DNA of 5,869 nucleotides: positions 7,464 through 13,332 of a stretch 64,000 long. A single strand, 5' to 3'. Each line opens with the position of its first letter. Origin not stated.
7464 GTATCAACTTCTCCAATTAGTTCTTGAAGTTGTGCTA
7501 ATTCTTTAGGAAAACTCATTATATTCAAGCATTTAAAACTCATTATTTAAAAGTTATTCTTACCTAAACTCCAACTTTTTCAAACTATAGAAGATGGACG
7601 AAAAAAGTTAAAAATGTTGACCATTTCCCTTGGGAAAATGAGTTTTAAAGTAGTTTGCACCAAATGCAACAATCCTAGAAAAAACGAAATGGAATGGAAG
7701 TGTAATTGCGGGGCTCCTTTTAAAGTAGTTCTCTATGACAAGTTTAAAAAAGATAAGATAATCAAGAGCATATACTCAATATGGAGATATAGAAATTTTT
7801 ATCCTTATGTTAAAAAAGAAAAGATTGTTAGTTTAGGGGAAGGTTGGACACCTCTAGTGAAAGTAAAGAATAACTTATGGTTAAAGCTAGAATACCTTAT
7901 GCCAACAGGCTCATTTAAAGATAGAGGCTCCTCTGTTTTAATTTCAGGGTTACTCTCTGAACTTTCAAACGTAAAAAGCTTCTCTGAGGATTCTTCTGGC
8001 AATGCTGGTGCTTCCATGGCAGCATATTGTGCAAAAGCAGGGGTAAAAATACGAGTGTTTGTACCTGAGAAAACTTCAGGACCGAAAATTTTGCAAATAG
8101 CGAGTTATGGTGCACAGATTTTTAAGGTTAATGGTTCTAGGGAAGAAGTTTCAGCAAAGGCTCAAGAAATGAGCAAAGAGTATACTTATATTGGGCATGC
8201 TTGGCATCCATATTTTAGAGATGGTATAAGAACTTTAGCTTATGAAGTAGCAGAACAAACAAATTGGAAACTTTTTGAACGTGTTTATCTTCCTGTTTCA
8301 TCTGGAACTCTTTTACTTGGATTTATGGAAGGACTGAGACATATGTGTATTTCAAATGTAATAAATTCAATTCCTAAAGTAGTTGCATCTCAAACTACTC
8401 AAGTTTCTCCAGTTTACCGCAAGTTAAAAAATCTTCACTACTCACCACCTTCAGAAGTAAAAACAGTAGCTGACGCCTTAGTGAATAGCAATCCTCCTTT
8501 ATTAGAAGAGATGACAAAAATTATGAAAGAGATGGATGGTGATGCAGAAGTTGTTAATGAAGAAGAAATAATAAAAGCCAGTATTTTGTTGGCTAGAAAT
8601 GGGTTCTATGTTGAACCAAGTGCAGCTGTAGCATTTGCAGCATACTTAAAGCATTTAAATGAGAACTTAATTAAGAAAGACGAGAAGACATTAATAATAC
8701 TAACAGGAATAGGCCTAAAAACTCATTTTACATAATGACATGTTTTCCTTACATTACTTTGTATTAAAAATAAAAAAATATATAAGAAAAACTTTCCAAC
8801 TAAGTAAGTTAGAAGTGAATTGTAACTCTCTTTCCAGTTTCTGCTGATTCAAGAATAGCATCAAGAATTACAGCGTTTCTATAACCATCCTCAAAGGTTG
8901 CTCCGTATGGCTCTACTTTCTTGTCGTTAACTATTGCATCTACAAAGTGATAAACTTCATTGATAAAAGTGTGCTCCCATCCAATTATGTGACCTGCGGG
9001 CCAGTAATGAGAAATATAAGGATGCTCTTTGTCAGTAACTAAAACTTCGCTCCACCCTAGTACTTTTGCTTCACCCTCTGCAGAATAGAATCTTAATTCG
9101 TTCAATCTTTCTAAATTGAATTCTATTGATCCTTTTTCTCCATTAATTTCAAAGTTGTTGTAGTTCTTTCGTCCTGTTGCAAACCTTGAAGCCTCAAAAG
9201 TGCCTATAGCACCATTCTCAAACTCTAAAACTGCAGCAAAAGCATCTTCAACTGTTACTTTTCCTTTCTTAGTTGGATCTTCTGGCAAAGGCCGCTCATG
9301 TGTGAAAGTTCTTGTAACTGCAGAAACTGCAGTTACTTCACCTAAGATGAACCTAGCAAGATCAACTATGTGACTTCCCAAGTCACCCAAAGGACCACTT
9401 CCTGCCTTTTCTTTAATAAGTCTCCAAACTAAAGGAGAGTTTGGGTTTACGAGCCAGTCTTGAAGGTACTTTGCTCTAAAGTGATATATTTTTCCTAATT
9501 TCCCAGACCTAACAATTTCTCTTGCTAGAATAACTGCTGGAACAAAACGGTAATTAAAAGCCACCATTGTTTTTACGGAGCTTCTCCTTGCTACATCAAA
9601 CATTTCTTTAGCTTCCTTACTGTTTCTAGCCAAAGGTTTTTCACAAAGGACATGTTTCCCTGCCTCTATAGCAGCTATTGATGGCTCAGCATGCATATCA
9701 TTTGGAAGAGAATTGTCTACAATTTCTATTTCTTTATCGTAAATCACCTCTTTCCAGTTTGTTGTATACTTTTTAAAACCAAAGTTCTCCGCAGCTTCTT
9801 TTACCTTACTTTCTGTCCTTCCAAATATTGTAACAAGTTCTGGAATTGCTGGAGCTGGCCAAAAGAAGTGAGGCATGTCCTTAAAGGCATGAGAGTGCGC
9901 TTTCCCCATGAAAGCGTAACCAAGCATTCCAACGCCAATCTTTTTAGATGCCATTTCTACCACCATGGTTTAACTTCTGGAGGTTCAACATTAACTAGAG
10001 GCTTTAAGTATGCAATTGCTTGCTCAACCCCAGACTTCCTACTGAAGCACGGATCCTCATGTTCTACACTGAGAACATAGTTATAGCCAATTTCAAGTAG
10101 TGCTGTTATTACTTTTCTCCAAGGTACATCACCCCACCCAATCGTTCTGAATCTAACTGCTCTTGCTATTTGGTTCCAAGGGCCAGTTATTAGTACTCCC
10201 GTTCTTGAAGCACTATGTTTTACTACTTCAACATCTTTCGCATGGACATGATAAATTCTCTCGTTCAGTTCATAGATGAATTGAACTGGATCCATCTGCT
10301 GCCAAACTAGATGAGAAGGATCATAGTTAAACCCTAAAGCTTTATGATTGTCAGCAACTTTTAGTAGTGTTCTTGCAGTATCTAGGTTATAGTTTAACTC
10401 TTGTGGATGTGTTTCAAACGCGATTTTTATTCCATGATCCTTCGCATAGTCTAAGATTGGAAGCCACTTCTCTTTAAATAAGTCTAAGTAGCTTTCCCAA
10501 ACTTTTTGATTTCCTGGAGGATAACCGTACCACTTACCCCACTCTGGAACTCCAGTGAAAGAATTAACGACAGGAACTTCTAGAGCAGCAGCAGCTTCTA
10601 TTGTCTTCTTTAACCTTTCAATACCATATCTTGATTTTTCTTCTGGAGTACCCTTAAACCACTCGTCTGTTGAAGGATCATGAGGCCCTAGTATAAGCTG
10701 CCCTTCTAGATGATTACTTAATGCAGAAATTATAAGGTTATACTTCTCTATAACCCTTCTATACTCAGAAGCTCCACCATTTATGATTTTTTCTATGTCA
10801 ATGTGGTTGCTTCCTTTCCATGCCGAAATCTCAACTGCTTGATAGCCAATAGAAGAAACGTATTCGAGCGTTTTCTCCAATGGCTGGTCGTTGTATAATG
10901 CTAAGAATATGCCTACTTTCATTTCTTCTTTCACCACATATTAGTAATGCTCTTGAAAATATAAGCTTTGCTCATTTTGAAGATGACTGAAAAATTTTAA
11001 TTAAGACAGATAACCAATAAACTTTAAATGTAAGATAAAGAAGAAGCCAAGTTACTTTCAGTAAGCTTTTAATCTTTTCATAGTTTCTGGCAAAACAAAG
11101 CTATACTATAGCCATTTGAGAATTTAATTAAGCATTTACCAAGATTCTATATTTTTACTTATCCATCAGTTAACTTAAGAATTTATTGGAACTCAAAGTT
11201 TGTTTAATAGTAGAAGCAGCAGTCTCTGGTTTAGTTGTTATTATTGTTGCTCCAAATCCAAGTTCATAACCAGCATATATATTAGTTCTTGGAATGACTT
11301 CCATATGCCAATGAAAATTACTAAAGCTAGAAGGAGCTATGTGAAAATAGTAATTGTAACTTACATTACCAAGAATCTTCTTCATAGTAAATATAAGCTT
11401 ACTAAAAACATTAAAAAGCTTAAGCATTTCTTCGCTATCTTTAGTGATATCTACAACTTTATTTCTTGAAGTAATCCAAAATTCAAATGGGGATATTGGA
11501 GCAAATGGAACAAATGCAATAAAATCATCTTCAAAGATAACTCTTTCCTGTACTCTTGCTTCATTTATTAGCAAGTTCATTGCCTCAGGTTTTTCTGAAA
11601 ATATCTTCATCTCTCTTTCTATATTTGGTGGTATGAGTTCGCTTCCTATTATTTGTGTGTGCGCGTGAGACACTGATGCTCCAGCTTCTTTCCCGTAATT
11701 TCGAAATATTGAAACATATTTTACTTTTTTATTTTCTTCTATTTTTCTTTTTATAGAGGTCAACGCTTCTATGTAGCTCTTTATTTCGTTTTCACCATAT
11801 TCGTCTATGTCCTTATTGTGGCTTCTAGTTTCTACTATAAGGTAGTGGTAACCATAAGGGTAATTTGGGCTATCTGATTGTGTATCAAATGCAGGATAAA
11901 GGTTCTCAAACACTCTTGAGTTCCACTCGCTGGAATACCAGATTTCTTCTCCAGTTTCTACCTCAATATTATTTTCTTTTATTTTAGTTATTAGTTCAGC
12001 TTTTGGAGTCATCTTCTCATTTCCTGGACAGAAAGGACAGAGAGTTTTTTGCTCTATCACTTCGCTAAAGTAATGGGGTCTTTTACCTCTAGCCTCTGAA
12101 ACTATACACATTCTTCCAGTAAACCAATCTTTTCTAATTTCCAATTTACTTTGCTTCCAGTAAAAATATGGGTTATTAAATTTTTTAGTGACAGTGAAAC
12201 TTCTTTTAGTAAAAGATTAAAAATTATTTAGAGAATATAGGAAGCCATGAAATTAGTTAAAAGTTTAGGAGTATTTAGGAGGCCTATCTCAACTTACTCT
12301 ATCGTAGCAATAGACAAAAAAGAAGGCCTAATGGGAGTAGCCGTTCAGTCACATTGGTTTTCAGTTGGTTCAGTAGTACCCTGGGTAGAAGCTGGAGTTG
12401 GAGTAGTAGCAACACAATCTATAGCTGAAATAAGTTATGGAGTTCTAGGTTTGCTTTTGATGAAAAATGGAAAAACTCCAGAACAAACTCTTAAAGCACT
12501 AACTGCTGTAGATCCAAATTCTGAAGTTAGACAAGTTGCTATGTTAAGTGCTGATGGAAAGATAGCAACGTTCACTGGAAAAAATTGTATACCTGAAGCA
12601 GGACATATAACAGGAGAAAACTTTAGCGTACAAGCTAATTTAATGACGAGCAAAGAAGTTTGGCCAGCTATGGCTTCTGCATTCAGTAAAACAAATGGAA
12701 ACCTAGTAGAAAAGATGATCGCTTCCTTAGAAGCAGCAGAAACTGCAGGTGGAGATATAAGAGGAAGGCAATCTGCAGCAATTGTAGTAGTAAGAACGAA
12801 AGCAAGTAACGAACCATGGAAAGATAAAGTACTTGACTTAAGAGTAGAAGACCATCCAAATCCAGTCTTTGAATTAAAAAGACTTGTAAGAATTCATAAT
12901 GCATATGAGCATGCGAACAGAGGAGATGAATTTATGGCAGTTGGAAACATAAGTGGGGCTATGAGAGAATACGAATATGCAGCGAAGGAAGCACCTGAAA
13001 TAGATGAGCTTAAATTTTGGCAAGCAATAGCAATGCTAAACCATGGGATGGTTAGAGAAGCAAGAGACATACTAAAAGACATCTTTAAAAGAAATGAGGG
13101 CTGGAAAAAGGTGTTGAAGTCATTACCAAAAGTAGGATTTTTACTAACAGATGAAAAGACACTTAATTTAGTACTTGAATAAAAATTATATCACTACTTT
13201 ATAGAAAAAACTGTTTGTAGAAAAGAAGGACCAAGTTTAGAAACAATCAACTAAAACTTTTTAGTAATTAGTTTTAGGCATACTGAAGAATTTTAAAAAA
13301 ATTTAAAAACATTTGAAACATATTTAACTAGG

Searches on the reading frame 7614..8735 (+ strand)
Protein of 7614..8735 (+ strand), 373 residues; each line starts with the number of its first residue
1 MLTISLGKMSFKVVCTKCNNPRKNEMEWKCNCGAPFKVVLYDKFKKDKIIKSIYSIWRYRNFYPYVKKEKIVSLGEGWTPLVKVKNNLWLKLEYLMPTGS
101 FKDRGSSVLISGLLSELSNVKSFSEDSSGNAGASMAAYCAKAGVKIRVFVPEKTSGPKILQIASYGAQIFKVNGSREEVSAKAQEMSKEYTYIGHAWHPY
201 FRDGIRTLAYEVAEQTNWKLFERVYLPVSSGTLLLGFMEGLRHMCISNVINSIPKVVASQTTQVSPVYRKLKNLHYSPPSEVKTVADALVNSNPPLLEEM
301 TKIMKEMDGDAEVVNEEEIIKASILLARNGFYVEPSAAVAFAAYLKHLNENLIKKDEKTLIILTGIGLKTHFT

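Call 95: search_protein_families(library=pfam, proteins=[window:7614-8735:+], max_evalue=0.001)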
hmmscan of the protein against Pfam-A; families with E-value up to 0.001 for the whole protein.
window:7614-8735:+ (373 aa): 1 family
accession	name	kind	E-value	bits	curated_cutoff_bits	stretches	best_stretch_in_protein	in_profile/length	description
PF00291.31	PALP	-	7.1e-68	229.5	35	1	72-365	1-295/295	Pyridoxal-phosphate dependent enzyme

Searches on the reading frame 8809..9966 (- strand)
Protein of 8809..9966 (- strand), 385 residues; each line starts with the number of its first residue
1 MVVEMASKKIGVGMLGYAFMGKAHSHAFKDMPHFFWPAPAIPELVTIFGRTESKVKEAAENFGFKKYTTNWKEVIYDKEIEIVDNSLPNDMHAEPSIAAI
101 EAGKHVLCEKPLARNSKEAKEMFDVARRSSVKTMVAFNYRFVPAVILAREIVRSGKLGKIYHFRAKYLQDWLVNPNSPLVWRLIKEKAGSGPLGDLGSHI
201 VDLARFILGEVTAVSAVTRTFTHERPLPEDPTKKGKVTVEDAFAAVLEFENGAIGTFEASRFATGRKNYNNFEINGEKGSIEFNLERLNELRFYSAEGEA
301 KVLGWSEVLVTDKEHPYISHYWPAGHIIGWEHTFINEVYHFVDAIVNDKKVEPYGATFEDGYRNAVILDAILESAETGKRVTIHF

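Call 95: search_protein_families(library=pfam, proteins=[window:8809-9966:-], max_evalue=0.001)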
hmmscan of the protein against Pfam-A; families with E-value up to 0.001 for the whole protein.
window:8809-9966:- (385 aa): 4 families
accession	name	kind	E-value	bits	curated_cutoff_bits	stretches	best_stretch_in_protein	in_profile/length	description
PF22725.1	GFO_IDH_MocA_C3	-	7.8e-37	126.5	27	1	148-282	4-124/124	GFO/IDH/MocA C-terminal domain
PF02894.22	GFO_IDH_MocA_C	-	4.1e-33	115.4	22.9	1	149-383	1-218/218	Oxidoreductase family, C-terminal alpha/beta domain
PF01408.29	GFO_IDH_MocA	-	1.9e-23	83.9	24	1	10-137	1-120/120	Oxidoreductase family, NAD-binding Rossmann fold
PF22685.1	Gal80p_C-like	-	7.7e-05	23.3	29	1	143-282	1-149/152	Gal80p, C-terminal domain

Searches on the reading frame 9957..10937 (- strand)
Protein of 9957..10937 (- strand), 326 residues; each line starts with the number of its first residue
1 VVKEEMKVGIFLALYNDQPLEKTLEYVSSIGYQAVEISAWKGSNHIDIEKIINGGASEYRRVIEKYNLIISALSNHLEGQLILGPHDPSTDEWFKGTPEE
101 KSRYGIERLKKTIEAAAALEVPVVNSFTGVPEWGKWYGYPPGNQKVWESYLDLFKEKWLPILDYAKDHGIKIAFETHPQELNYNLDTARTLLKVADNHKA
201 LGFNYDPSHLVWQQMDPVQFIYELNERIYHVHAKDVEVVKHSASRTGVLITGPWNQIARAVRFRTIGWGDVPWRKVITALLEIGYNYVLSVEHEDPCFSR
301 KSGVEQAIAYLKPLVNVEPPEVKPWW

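Call 95: search_protein_families(library=pfam, proteins=[window:9957-10937:-], max_evalue=0.001)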
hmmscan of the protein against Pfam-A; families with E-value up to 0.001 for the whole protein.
window:9957-10937:- (326 aa): 1 family
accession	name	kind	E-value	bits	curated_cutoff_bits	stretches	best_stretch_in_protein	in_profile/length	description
PF01261.30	AP_endonuc_2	-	8.6e-41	140.7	31.1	1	25-313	2-248/249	Xylose isomerase-like TIM barrel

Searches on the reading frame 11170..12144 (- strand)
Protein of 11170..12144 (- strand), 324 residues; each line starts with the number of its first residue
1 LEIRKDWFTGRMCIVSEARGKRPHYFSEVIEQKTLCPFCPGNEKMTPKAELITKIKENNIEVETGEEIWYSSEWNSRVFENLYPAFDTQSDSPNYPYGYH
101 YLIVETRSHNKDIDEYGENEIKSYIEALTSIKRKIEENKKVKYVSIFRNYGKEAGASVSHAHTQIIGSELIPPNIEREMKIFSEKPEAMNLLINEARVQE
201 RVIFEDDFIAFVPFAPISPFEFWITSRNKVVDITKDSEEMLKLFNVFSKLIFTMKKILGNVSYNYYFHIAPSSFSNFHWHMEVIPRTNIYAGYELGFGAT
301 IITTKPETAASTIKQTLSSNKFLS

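Call 95: search_protein_families(library=pfam, proteins=[window:11170-12144:-], max_evalue=0.001)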
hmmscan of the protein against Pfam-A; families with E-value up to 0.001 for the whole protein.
window:11170-12144:- (324 aa): 5 families
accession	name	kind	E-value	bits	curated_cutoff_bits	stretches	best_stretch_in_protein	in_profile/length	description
PF16268.10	DUF4921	-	4.7e-15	55.9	28.5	1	128-318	208-398/425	Domain of unknown function (DUF4921)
PF16285.10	DUF4931_N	-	3.4e-11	43.7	24.1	1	100-168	53-121/124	Domain of unknown function (DUF4931) N-terminal domain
PF01230.28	HIT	-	5.9e-11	43.3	21.5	1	99-168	27-95/98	HIT domain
PF01087.27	GalP_UDP_transf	-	2.6e-06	28.4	22.1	1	96-172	108-184/184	Galactose-1-phosphate uridyl transferase, N-terminal domain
PF11969.13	DcpS_C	-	3.2e-06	28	24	0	192-281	7-99/114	Scavenger mRNA decapping enzyme C-term binding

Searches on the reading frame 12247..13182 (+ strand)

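Call 95: search_protein_families(library=pfam, proteins=[window:12247-13182:+], max_evalue=0.001)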
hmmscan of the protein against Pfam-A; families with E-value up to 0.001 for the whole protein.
window:12247-13182:+ (311 aa): 2 families
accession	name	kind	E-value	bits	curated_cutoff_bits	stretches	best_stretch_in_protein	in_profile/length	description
PF06267.17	DUF1028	-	2.6e-70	236.6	26.2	1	16-210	1-193/193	Family of unknown function (DUF1028)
PF14559.12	TPR_19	-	0.00011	22.9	25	0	230-284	2-56/68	Tetratricopeptide repeat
